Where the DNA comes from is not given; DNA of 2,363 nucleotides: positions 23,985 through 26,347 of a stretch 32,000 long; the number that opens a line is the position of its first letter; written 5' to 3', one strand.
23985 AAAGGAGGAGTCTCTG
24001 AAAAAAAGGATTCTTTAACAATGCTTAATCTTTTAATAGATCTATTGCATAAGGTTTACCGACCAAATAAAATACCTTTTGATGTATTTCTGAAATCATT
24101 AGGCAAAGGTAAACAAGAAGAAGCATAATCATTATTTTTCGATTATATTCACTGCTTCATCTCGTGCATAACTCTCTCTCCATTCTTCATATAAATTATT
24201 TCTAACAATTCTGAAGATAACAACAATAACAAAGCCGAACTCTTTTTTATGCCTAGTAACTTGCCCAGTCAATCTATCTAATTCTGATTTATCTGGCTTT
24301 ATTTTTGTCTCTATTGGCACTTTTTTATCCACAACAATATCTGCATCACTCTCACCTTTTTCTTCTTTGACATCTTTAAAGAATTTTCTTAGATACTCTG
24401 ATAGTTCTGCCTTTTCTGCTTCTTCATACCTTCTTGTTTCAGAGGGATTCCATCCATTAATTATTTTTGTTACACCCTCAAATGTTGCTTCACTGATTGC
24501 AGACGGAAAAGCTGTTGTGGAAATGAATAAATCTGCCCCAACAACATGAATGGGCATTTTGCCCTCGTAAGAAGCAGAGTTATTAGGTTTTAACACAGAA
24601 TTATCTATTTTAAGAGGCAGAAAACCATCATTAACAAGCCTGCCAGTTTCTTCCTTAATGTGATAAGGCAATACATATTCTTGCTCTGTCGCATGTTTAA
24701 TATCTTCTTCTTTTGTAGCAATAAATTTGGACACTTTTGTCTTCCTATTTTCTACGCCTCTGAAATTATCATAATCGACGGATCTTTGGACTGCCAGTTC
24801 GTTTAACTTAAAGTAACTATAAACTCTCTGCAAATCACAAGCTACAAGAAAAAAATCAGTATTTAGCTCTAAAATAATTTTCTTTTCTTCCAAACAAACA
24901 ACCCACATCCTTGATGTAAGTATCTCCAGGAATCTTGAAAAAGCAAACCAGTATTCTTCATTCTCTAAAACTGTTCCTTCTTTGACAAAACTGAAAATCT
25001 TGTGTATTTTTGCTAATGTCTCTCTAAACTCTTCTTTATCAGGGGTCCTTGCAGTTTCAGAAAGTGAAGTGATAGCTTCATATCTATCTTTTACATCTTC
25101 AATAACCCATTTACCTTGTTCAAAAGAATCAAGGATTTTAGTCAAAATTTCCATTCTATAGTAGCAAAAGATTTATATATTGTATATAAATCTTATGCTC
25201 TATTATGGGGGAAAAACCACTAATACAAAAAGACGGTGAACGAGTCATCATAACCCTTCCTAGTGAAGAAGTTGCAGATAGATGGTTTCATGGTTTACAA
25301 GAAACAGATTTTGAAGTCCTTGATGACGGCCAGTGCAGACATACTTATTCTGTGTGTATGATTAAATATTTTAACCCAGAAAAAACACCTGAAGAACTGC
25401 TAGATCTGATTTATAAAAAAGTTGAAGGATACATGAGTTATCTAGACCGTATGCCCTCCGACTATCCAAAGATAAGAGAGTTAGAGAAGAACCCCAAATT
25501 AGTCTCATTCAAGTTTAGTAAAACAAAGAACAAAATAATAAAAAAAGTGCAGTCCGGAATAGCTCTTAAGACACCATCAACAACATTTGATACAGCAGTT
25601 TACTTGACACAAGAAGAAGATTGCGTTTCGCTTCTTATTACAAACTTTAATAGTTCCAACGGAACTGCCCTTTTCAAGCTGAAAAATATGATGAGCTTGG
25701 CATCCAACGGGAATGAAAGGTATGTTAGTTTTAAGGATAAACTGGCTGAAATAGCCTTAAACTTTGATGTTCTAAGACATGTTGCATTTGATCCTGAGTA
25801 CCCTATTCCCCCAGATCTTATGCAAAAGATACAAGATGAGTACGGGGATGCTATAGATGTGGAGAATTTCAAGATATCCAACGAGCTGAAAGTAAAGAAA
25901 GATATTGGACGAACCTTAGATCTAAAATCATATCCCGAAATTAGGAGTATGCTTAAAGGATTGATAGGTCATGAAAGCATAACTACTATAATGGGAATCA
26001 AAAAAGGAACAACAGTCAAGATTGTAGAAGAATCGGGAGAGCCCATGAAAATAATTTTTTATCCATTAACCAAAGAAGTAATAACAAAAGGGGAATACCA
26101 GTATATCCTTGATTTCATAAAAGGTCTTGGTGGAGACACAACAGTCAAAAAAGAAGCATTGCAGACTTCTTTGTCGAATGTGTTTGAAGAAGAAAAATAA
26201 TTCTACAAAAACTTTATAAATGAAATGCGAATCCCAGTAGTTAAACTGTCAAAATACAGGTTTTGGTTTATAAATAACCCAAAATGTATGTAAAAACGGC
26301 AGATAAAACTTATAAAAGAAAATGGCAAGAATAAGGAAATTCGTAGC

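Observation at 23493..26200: Orphan three-gene island: HEPN-like Rx4H protein, novel-N-domain PD-(D/E)xK nuclease and a 331-aa unknown (candidate undescribed defence/toxin system)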

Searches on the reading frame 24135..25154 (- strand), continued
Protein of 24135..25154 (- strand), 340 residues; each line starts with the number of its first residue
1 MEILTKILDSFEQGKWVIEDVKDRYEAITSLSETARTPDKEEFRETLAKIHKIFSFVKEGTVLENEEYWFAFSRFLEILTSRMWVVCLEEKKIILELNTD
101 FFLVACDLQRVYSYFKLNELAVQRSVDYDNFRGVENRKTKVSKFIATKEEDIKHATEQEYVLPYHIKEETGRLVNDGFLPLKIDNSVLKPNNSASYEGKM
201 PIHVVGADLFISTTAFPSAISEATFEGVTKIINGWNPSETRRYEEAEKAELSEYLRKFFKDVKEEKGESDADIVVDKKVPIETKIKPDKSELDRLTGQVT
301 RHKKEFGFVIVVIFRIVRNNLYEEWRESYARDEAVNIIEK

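Call 77: search_protein_families(library=pfam, proteins=[P0058, L014:9145-10131:+, L014:10958-11431:-, L014:11443-12102:-, L011:12418-14442:-, L001:11985-13292:-, L001:14233-15042:-, L008:1867-2736:-, L014:2486-3019:-, L001:777-1637:-], max_evalue=0.01)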
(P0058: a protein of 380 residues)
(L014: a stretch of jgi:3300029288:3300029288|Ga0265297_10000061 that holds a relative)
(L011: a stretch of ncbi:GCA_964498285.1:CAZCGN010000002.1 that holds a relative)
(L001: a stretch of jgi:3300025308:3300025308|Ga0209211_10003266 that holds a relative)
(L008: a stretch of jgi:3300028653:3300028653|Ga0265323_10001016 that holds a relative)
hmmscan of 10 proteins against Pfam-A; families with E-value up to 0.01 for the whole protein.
P0058 (380 aa): 0 families

L014:9145-10131:+ (329 aa): 0 families

L014:10958-11431:- (157 aa): 0 families

L014:11443-12102:- (219 aa): 0 families

L011:12418-14442:- (674 aa): 0 families

L001:11985-13292:- (436 aa): 0 families

L001:14233-15042:- (270 aa): 4 families
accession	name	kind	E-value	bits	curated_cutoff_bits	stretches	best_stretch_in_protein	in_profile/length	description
PF13851.11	GAS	-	0.00061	19.7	32.3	1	41-156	10-125/200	Growth-arrest specific micro-tubule binding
PF05055.17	DUF677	-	0.0011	18.4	29.1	1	5-135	179-314/336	Protein of unknown function (DUF677)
PF08294.17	TIM21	-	0.0033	17.8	24.1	1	18-86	11-75/145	TIM21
PF21773.2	ODAD1_CC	-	0.0088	15.6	27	0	44-138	176-270/287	ODAD1 central coiled coil region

L008:1867-2736:- (290 aa): 0 families

L014:2486-3019:- (177 aa): 0 families

L001:777-1637:- (287 aa): 1 family
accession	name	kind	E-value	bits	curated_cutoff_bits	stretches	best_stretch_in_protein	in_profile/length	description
PF11079.13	YqhG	-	0.0016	17.9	25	1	1-207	1-235/258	Bacterial protein YqhG of unknown function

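Call 83: search_dna_similar(query=window:24135-25154:-, collection=plasmids, mode=protein, max_evalue=0.001, max_rows=20)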
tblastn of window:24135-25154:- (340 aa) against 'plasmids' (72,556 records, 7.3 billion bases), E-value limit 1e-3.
No match.

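Call 84: search_dna_similar(query=window:24135-25154:-, collection=phages, mode=protein, max_evalue=0.001, max_rows=20)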
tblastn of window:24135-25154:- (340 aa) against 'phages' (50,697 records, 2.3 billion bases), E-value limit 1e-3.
No match.

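Call 86: find_related_loci(query=A1, collection=viral_contigs, flank=8000)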
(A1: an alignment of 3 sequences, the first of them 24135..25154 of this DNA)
Query A1 (340 aa) in viral_contigs; peptide patterns used: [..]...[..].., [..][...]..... (x = any residue, [..] = any of these).
431 stretches matched a pattern, but none encodes a relative of the query by tblastn (E <= 1e-3).

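Call 87: find_related_loci(query=A6, collection=viral_contigs, flank=8000)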
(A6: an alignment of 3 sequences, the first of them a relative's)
Query A6 (345 aa) in viral_contigs; peptide patterns used: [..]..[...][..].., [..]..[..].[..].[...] (x = any residue, [..] = any of these).
60 stretches matched a pattern, but none encodes a relative of the query by tblastn (E <= 1e-3).

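Call 91: find_related_loci(query=A7, collection=viral_contigs, flank=10000)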
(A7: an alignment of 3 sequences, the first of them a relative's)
Query A7 (1025 aa) in viral_contigs; peptide patterns used: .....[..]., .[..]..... (x = any residue, [..] = any of these).
393 stretches matched a pattern, but none encodes a relative of the query by tblastn (E <= 1e-3).
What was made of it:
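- Tried and rejected: Scans for B (A1, A6) and VirB4 (A7) found nothing (calls 86, 87, 91).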

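Call 92: search_dna_similar(query=L001:5828-8902:-, collection=plasmids, mode=protein, max_evalue=1e-20, max_rows=15)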
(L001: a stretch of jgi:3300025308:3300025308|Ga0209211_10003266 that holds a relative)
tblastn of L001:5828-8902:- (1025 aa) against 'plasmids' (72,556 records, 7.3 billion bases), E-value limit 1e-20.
Records with a match: 1056; places in all: 1081; records where one place covers at least 80% of the query: 0.
Best place of each record, by identity: <60% 1056.
By first word of the organism name: Enterococcus 182; Staphylococcus 170; Bacillus 98; Lactiplantibacillus 90; Lactococcus 72; Lacticaseibacillus 33; Spiroplasma 29; Pseudomonas 29; Latilactobacillus 28; Clostridium 20; and 115 more.
By predicted mobility (MOB-suite, as given by PLSDB): conjugative 659; non-mobilizable 313; mobilizable 84.
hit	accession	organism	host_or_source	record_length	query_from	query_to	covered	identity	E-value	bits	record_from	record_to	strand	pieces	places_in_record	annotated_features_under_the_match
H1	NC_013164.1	Anaerococcus prevotii DSM 20548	-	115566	114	833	70%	25.7%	1e-49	200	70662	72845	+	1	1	VirB4-like conjugal transfer ATPase, CD1110 family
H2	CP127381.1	Aerococcus tenax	Homo sapiens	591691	114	833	70%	25.6%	2e-48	196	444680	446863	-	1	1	ATP-binding protein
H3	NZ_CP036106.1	Bacillus mycoides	cell culture,soil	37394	96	839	73%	24.8%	1e-46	190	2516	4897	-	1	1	DUF87 domain-containing protein | hypothetical protein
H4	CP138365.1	Streptococcus agalactiae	Homo sapiens,cell culture,urine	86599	114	810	68%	26.2%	5e-45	186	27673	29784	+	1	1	ATP-binding protein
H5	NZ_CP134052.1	Brevibacillus brevis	cell culture,cell culture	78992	102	839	72%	24.4%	1e-28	132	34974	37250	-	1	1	TraC family protein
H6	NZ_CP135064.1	Streptococcus suis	Homo sapiens,blood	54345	97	810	70%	25.2%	6e-43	179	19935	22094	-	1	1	VirB4-like conjugal transfer ATPase, CD1110 family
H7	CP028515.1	Carboxydocella thermautotrophica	environmental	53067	112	834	71%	24.8%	1e-49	200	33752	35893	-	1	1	hypothetical protein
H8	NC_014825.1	Ruminococcus albus 7 = DSM 20455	-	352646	115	808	68%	25.3%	1e-44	184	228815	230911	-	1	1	VirB4-like conjugal transfer ATPase, CD1110 family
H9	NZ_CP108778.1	Embleya sp. NBC_00896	-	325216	267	834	55%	30.9%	4e-70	264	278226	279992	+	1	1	ATP-binding protein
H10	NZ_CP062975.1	Pontibacillus sp. ALD_SL1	mangrove mud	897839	284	834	54%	31.6%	2e-77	286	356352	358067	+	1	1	VirB4-like conjugal transfer ATPase, CD1110 family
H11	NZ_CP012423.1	Spiroplasma kunkelii CR2-3x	Zea mays L.,whole organism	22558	108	832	71%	24.0%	1e-27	129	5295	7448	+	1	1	ATP-binding protein | hypothetical protein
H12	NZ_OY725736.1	Monoglobus pectinilyticus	-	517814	109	834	71%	24.0%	5e-39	166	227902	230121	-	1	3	VirB4-like conjugal transfer ATPase, CD1110 family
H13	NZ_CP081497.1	Streptomyces sp. BHT-5-2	whole organism,plant soil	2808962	296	841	53%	31.6%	8e-74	275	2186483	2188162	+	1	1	none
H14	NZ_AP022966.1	Bacillus cereus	-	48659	96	839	73%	23.1%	2e-45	186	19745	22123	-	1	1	DUF87 domain-containing protein | hypothetical protein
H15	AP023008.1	Bacillus cereus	-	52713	96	839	73%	23.1%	2e-45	186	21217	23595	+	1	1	hypothetical protein (x2)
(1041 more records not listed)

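Call 93: search_protein_families(library=pfam, proteins=[L001:5828-6400:-, L011:9374-9940:-, L014:7330-7908:+], max_evalue=1)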
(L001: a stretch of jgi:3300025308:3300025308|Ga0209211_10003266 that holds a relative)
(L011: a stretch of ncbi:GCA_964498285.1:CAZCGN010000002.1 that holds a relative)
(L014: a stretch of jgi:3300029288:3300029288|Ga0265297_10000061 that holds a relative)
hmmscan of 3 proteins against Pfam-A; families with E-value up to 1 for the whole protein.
L001:5828-6400:- (191 aa): 2 families
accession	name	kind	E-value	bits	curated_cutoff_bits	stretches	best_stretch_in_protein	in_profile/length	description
PF12058.13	PipX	-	0.041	14.5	25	1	140-190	30-79/86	PII-interacting protein X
PF05347.21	Complex1_LYR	-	0.74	10.3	24.8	1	163-191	21-48/59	Complex 1 protein (LYR family)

L011:9374-9940:- (189 aa): 1 family
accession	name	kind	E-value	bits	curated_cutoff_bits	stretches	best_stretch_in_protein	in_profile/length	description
PF20713.2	DUF6826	-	0.0036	17.9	26.6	1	77-128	23-74/91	Domain of unknown function (DUF6826)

L014:7330-7908:+ (193 aa): 0 families

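Call 97: find_encoding_contigs(protein=P0018, flank=7000, max_places=3)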
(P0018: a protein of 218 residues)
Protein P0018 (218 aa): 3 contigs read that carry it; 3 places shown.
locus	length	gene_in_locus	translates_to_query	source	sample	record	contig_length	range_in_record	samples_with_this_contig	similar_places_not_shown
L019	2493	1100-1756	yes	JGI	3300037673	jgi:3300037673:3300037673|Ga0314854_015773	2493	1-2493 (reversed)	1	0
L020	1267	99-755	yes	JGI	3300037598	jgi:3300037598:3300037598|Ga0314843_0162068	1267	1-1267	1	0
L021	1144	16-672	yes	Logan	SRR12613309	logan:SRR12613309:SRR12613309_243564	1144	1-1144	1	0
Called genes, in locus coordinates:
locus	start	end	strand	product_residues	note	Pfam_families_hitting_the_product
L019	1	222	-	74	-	?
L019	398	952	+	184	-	-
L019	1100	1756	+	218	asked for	PF02037:SAP (faint)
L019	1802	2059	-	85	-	-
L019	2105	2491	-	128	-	?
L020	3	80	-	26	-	?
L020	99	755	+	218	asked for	PF02037:SAP (faint)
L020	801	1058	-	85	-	-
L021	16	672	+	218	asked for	PF02037:SAP (faint)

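Call 98: find_encoding_contigs(protein=P0110, flank=6000, max_places=3)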
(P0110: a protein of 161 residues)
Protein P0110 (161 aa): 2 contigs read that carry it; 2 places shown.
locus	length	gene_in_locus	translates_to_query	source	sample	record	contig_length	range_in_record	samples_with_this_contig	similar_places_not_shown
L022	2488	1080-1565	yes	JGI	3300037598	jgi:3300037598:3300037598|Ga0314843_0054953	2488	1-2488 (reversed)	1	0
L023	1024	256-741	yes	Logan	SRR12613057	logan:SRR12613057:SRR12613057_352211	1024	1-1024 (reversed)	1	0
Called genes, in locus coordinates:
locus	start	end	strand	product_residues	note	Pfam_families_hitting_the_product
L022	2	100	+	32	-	?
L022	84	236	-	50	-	-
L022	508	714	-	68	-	-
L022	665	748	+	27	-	-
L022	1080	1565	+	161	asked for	-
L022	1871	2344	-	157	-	-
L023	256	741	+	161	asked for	-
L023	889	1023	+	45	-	?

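Call 109: search_protein_families(library=padloc, proteins=[P0002, P0005, P0006, P0007, P0058, L001:8960-9958:-, L008:2846-3811:-, L011:6944-7966:-, L014:9145-10131:+, L008:1867-2736:-], max_evalue=0.1)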
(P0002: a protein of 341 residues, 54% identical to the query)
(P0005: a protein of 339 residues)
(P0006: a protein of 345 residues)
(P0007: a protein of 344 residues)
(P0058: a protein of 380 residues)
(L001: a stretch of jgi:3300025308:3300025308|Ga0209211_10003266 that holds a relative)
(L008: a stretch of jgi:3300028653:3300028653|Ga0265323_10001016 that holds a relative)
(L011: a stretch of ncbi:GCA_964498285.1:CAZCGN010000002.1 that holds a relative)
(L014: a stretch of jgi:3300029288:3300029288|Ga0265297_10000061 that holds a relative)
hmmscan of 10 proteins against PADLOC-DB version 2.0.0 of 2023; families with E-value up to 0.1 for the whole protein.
P0002 (341 aa): 0 families

P0005 (339 aa): 0 families

P0006 (345 aa): 0 families

P0007 (344 aa): 0 families

P0058 (380 aa): 0 families

L001:8960-9958:- (333 aa): 0 families

L008:2846-3811:- (322 aa): 0 families

L011:6944-7966:- (341 aa): 0 families

L014:9145-10131:+ (329 aa): 1 family
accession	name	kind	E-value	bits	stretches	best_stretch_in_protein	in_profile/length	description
PDLC01315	Csx1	-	0.035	11.3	1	25-88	106-165/329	CAS-III; associated_signaling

L008:1867-2736:- (290 aa): 0 families

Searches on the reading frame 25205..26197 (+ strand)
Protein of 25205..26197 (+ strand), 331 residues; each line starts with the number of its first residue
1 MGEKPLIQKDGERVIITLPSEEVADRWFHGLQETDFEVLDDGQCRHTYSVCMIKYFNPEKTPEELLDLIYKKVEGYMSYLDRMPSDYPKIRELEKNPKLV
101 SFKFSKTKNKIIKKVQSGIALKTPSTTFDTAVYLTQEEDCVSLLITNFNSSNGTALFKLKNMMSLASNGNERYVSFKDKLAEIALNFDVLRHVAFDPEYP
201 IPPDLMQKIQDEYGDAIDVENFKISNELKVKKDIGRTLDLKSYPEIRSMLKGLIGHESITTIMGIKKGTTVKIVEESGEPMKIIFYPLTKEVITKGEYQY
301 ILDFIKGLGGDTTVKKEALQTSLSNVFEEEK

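Call 4: search_protein_families(library=pfam, proteins=[window:25205-26197:+], max_evalue=1)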
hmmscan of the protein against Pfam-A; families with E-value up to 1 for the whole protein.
window:25205-26197:+ (331 aa): 0 families

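Call 5: search_protein_families(library=padloc, proteins=[window:25205-26197:+], max_evalue=1)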
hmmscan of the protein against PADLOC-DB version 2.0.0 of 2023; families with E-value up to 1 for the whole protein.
window:25205-26197:+ (331 aa): 0 families

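Call 6: search_protein_families(library=ncbifam, proteins=[window:25205-26197:+], max_evalue=1)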
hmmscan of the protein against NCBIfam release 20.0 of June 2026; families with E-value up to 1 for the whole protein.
window:25205-26197:+ (331 aa): 1 family
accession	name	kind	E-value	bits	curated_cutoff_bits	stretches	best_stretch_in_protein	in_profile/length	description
TIGR01766.2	TIGR01766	domain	0.059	13.9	32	0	209-251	20-63/82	IS200/IS605 family accessory protein TnpB-related protein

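Call 12: find_homologous_proteins(query=window:25205-26197:+, max_evalue=0.01)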
Query window:25205-26197:+ (331 aa): 1 proteins with E <= 0.01 among 1658 candidates.
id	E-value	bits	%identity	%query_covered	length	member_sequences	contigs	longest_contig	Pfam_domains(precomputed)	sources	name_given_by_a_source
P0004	6.7e-216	733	100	100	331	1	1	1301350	-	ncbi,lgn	-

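Call 23: find_related_loci(query=A2, collection=metagenome_contigs, flank=10000)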
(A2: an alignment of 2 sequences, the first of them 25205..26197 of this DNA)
Query A2 (331 aa) in metagenome_contigs; peptide patterns used: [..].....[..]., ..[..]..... (x = any residue, [..] = any of these).
47 stretches matched a pattern; 1 encode a relative of the query (tblastn E <= 1e-3); 1 distinct loci.
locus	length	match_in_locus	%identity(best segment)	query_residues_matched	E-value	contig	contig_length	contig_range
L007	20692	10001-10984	51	1-329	9e-103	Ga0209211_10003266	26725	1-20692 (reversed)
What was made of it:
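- Tried and rejected: It returned only the L001 contig again (call 23).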

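Call 29: search_solved_structures(query=A2, max_evalue=10)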
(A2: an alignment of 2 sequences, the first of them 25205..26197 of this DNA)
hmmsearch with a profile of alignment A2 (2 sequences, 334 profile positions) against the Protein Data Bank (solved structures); distinct sequences matched with E-value up to 10: 2.
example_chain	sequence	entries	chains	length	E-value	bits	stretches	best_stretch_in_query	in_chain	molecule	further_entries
9fp6_A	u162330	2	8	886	0.19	14.1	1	186-247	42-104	NRC2a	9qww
8rfh_A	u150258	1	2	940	0.21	14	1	186-247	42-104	NRC2a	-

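Call 66: search_solved_structures(query=A4, max_evalue=10)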
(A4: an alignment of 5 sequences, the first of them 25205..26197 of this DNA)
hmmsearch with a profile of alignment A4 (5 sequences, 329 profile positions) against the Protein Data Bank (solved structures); distinct sequences matched with E-value up to 10: 3.
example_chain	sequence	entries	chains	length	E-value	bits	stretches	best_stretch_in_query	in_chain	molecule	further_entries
2ew9_A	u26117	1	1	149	1.4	11.1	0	181-212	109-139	Copper-transporting ATPase 2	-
1yju_A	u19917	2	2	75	1.4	11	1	182-213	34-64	Copper-transporting ATPase 1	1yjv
1yjr_A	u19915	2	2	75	1.5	10.9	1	182-213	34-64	Copper-transporting ATPase 1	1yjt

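Call 67: search_protein_families(library=pfam, alignment_id=A4, max_evalue=1)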
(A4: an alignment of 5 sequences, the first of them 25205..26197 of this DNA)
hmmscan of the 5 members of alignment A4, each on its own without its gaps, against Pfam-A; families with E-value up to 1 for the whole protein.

A. member 1, window:25205-26197:+ (331 aa): 0 families

B. families by the number of members that match (of 5 scanned): 5 families
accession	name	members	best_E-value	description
PF17587.7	Dmd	1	0.073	Discriminator of mRNA degradation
PF02338.25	OTU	1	0.098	OTU-like cysteine protease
PF18141.7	UPF1_1B_dom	1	0.13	RNA helicase UPF1, 1B domain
PF11273.13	DUF3073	1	0.19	Protein of unknown function (DUF3073)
PF00570.28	HRDC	1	0.19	HRDC domain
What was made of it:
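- Neither protein has a recognisable DNA-binding antitoxin domain (calls 4-6, 67).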

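Call 72: search_protein_families(library=phrogs, proteins=[window:25205-26197:+], max_evalue=0.1)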
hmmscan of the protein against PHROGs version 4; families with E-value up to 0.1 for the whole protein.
window:25205-26197:+ (331 aa): 0 families

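Call 85: search_dna_similar(query=window:25205-26197:+, collection=plasmids, mode=protein, max_evalue=0.01, max_rows=10)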
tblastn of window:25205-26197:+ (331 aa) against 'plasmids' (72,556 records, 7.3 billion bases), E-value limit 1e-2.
No match.

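Call 104: search_dna_similar(query=window:25205-26197:+, collection=phages, mode=protein, max_evalue=0.1, max_rows=10)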
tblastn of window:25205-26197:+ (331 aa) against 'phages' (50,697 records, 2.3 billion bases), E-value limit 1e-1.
No match.
